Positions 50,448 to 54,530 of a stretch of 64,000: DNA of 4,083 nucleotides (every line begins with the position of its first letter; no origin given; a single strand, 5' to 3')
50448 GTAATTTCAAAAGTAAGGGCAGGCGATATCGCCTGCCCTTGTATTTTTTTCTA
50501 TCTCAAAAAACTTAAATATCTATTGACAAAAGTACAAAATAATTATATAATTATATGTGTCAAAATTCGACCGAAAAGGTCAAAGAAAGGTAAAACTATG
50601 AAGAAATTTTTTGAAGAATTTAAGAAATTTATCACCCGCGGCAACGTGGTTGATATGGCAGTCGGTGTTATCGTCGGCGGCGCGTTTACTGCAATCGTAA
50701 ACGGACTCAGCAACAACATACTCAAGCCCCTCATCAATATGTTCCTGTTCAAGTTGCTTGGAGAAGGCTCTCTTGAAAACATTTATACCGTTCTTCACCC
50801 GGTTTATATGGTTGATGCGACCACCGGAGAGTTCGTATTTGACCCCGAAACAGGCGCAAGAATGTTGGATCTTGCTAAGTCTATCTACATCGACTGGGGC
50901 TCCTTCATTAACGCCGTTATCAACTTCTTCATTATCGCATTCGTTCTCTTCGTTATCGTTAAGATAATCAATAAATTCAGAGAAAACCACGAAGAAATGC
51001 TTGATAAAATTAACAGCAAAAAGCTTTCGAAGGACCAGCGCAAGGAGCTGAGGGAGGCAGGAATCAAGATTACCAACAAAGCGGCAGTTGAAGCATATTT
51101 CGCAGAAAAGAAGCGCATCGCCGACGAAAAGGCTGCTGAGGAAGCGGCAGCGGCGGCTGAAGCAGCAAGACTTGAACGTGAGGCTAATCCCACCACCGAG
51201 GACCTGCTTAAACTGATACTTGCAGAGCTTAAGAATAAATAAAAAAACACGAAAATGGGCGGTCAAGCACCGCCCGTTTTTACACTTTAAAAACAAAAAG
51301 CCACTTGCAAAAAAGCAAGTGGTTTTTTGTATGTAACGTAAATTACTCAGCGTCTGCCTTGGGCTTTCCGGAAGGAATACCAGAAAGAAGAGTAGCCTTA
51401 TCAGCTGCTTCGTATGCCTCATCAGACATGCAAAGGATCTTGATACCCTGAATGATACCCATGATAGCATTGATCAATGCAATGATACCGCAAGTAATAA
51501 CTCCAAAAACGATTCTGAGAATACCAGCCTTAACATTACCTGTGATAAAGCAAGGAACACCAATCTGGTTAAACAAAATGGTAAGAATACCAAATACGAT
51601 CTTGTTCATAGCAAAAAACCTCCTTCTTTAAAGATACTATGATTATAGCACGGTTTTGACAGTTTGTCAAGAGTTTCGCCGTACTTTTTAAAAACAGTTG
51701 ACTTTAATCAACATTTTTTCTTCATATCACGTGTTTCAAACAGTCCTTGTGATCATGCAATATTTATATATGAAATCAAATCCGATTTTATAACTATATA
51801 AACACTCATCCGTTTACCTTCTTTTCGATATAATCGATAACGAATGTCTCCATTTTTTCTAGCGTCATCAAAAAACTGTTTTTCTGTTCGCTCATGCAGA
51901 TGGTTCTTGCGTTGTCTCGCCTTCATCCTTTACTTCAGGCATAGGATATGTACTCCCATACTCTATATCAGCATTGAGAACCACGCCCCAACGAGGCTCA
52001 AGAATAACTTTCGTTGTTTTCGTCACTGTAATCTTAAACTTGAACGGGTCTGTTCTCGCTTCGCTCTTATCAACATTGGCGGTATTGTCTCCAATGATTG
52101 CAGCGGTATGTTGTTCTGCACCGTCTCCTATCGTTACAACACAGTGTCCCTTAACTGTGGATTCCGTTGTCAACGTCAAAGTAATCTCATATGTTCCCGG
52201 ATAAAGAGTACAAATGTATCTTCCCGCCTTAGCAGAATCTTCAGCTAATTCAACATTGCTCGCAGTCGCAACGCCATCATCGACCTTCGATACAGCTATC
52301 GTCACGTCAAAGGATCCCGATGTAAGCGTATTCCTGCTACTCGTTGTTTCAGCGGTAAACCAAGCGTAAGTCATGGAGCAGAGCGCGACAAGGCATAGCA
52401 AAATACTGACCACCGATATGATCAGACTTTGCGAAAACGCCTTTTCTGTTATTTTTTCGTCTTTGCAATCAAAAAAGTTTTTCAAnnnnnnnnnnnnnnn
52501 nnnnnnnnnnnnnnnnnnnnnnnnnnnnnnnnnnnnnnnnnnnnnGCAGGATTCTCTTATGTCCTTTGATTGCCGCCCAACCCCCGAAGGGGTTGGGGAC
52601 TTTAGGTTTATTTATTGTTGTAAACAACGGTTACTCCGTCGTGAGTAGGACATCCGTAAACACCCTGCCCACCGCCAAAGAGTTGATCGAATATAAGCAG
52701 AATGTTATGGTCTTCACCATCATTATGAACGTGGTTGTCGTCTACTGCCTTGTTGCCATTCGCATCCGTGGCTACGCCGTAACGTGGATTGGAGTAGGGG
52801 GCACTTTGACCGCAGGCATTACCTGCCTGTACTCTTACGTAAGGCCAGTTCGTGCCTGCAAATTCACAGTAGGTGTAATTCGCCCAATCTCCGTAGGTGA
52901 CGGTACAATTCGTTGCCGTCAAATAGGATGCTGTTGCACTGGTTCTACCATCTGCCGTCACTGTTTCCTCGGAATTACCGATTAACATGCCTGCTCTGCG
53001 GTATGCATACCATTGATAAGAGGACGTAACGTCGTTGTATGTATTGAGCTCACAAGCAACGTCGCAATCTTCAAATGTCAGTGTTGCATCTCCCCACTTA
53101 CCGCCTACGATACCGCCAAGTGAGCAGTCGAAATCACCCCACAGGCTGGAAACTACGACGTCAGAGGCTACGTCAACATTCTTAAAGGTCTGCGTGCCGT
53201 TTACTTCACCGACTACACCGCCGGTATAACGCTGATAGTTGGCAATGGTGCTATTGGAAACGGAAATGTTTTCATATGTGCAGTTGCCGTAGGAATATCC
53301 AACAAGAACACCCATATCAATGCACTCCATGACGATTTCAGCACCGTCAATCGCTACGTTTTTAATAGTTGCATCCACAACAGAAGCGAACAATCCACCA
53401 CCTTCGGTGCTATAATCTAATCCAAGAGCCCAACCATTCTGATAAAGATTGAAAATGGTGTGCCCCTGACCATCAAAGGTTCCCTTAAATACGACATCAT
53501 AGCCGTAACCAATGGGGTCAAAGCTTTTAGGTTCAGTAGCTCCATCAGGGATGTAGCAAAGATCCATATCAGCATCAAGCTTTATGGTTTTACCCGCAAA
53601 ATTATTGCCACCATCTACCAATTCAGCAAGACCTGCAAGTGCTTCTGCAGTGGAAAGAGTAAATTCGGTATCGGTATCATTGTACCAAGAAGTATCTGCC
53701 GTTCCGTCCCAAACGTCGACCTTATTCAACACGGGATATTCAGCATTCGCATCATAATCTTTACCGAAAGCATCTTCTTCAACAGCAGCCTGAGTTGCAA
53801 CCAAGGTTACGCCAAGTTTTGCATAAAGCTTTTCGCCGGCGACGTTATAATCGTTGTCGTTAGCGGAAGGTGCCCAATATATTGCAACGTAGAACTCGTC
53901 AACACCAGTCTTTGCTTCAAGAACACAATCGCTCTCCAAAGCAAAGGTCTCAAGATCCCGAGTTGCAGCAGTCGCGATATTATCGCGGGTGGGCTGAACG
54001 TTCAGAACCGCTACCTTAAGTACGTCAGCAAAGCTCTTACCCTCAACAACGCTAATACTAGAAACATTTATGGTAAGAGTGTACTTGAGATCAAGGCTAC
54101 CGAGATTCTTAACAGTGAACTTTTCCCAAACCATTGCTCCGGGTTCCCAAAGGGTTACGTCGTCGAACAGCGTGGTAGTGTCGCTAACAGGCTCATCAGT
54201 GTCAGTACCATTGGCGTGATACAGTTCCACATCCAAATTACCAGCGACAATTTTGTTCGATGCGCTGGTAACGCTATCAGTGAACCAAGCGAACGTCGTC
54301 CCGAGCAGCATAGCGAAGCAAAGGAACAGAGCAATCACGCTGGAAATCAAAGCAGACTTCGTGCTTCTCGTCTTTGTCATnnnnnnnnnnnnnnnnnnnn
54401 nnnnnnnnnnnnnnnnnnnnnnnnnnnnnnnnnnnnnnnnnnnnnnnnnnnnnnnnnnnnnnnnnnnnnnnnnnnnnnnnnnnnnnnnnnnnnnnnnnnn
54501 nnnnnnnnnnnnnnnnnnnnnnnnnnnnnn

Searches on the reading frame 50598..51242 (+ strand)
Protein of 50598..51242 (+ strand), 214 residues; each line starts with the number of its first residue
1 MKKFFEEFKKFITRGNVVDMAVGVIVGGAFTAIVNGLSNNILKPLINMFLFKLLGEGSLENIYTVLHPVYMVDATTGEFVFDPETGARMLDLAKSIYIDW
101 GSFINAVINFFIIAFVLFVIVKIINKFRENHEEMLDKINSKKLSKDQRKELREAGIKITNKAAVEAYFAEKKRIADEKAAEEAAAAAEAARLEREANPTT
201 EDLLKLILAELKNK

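Call 5: search_protein_families(library=pfam, proteins=[window:50598-51242:+], max_evalue=1)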
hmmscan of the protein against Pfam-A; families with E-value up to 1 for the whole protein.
window:50598-51242:+ (214 aa): 8 families
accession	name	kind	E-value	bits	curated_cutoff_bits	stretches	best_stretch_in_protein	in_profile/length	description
PF01741.23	MscL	-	3.5e-33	115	27.4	1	4-150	1-121/123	Large-conductance mechanosensitive channel, MscL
PF12725.13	DUF3810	-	0.0017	18.2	28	1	91-185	48-135/311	Protein of unknown function (DUF3810)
PF15807.10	MAP17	-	0.0088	16.5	29.6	1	100-184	31-115/122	Membrane-associated protein 117 kDa, PDZK1-interacting protein 1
PF00810.23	ER_lumen_recept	-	0.019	16.2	25.6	1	88-140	20-68/143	ER lumen protein retaining receptor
PF10431.15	ClpB_D2-small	-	0.024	15.1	21.9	0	81-91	43-53/81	C-terminal, D2-small domain, of ClpB protein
PF07219.19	HemY_N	-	0.05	14.1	31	1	102-192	15-105/107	HemY protein N-terminus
PF20497.3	SWI-SNF_Ssr4_C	-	0.053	13.3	22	1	124-183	110-166/456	SWI/SNF and RSC complexes subunit Ssr4 C-terminal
PF21846.1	DUF6905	-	0.054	14.3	27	1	15-50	57-91/106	Domain of unknown function (DUF6905)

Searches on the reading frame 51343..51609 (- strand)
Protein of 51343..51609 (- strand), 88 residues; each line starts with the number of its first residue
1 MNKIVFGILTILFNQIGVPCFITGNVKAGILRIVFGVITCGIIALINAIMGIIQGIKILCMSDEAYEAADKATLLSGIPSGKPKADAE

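Call 5: search_protein_families(library=pfam, proteins=[window:51343-51609:-], max_evalue=1)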
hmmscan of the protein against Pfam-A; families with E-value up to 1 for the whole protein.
window:51343-51609:- (88 aa): 2 families
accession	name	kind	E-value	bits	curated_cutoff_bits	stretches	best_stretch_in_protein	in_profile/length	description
PF05154.21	TM2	-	0.0029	18.2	27.9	1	2-49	4-51/51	TM2 domain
PF17319.7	DUF5362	-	0.023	15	25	1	28-65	11-49/94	Family of unknown function (DUF5362)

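Call 6: search_protein_families(library=ncbifam, proteins=[window:51343-51609:-], max_evalue=1)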
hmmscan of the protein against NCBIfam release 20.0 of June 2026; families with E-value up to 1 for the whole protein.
window:51343-51609:- (88 aa): 0 families

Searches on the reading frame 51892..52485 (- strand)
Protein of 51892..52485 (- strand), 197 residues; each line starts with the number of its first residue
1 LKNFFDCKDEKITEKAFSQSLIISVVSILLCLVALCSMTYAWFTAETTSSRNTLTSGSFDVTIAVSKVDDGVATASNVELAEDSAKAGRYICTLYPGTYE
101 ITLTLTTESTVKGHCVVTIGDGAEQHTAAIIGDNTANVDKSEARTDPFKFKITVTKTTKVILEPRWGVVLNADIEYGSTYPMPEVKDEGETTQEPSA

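Call 5: search_protein_families(library=pfam, proteins=[window:51892-52485:-], max_evalue=1)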
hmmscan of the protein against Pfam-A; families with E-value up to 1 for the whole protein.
window:51892-52485:- (197 aa): 5 families
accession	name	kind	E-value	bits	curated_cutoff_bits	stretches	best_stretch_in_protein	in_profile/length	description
PF11138.13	DUF2911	-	0.0068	16.7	27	1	73-167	51-137/145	Protein of unknown function (DUF2911)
PF10030.15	DUF2272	-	0.01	16.1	27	1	61-138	76-157/191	Uncharacterized protein conserved in bacteria (DUF2272)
PF09991.14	DUF2232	-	0.041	13.5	27.8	1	14-105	81-171/290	Predicted membrane protein (DUF2232)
PF12389.13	Peptidase_M73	-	0.079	13.2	22.5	1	19-67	4-51/196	Camelysin metallo-endopeptidase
PF23194.1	NOMO_5th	-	0.094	13.6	27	1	55-111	13-64/89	NOMO fifth transthyretin-like domain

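Call 6: search_protein_families(library=ncbifam, proteins=[window:51892-52485:-], max_evalue=1)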
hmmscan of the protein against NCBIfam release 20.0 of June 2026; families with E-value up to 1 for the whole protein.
window:51892-52485:- (197 aa): 3 families
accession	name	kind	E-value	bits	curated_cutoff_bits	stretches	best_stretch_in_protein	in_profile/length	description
TIGR04088.1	cognate_SipW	domain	0.00042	20.4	19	1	30-59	5-34/34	SipW-dependent-type signal peptide-containing protein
NF007963.0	PRK10683.1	equivalog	0.044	13.2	489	1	2-54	84-135/317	putrescine ABC transporter permease PotH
TIGR03871.1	ABC_peri_MoxJ_2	subfamily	0.082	12.5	212.15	1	37-75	36-74/232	quinoprotein dehydrogenase-associated putative ABC transporter substrate-binding protein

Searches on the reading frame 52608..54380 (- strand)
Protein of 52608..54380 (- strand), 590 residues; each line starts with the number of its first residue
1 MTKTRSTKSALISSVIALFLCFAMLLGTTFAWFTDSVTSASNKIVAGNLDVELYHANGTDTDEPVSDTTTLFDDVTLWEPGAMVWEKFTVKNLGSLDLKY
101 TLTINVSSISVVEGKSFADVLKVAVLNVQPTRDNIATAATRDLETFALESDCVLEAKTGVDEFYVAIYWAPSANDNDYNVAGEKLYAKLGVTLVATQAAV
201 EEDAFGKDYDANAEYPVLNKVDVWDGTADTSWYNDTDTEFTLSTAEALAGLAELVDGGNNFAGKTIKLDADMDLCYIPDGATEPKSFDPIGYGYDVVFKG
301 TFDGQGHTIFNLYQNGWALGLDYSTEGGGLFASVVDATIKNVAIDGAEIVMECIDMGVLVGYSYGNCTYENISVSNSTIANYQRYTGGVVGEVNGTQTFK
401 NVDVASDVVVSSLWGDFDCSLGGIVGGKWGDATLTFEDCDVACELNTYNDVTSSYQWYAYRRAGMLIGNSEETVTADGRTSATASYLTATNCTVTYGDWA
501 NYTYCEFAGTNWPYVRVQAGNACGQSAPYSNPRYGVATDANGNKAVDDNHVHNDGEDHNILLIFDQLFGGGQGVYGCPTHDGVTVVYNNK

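Call 3: search_protein_families(library=pfam, proteins=[window:52608-54380:-], max_evalue=0.01)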
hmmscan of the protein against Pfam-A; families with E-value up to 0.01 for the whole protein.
window:52608-54380:- (590 aa): 1 family
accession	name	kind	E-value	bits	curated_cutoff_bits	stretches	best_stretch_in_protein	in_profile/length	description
PF12389.13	Peptidase_M73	-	1.3e-08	35.3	22.5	1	11-145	6-130/196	Camelysin metallo-endopeptidase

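Call 4: search_protein_families(library=ncbifam, proteins=[window:52608-54380:-], max_evalue=0.01)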
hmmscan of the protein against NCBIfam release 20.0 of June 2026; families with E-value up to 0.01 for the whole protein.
window:52608-54380:- (590 aa): 1 family
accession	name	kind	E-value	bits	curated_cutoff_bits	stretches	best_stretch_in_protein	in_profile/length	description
TIGR04088.1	cognate_SipW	domain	0.00011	22.2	19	1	19-49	4-34/34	SipW-dependent-type signal peptide-containing protein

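Call 11: search_solved_structures(query=window:52608-54380:-, max_evalue=1, show_alignments=2)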
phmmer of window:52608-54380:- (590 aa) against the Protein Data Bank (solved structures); distinct sequences matched with E-value up to 1: 0.

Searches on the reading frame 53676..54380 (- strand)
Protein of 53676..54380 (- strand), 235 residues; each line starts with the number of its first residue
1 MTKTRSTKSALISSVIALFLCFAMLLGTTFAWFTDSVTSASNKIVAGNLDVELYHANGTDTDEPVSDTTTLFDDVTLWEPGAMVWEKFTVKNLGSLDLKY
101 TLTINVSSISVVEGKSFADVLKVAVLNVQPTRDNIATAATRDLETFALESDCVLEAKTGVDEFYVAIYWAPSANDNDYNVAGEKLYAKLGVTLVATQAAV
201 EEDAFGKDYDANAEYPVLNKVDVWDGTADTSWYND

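Call 40: search_solved_structures(query=A3, max_evalue=1, show_alignments=3)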
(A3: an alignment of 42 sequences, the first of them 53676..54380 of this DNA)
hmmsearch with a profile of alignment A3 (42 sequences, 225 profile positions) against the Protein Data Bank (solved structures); distinct sequences matched with E-value up to 1: 2.
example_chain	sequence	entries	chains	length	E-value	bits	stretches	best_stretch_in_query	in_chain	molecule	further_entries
4i6m_C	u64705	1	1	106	0.078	16.2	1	141-206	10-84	Actin-like protein ARP9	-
9grw_A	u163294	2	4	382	0.52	13.6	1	39-65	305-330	Heparin lyase I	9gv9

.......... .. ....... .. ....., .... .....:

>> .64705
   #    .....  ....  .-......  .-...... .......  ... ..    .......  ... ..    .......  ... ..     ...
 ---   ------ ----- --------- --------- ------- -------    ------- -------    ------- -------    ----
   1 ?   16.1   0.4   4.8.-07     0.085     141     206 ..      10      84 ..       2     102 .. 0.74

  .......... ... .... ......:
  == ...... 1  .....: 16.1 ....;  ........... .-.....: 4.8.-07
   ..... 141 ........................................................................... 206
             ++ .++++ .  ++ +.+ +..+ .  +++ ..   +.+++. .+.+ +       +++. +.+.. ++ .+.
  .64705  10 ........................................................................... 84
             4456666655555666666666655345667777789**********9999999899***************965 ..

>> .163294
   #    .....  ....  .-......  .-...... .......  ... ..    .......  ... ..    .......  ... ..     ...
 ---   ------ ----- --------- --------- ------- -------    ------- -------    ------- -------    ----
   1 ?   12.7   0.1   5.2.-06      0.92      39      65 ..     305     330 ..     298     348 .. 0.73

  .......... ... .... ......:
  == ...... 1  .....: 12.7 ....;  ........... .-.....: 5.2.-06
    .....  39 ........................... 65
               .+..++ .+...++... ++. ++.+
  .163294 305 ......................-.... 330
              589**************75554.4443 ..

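Call 76: search_protein_families(library=pfam, alignment_id=A3, max_evalue=0.001)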
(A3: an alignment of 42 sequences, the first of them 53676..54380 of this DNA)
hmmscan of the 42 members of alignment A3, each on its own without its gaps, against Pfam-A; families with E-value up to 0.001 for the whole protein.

A. member 1, window:53676-54380:- (235 aa): 1 family
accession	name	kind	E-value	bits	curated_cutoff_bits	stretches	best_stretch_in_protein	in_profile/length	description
PF12389.13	Peptidase_M73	-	3.3e-09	37.3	22.5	1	11-145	6-130/196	Camelysin metallo-endopeptidase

B. families by the number of members that match (of 42 scanned): 1 family
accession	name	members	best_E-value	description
PF12389.13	Peptidase_M73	40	1.3e-10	Camelysin metallo-endopeptidase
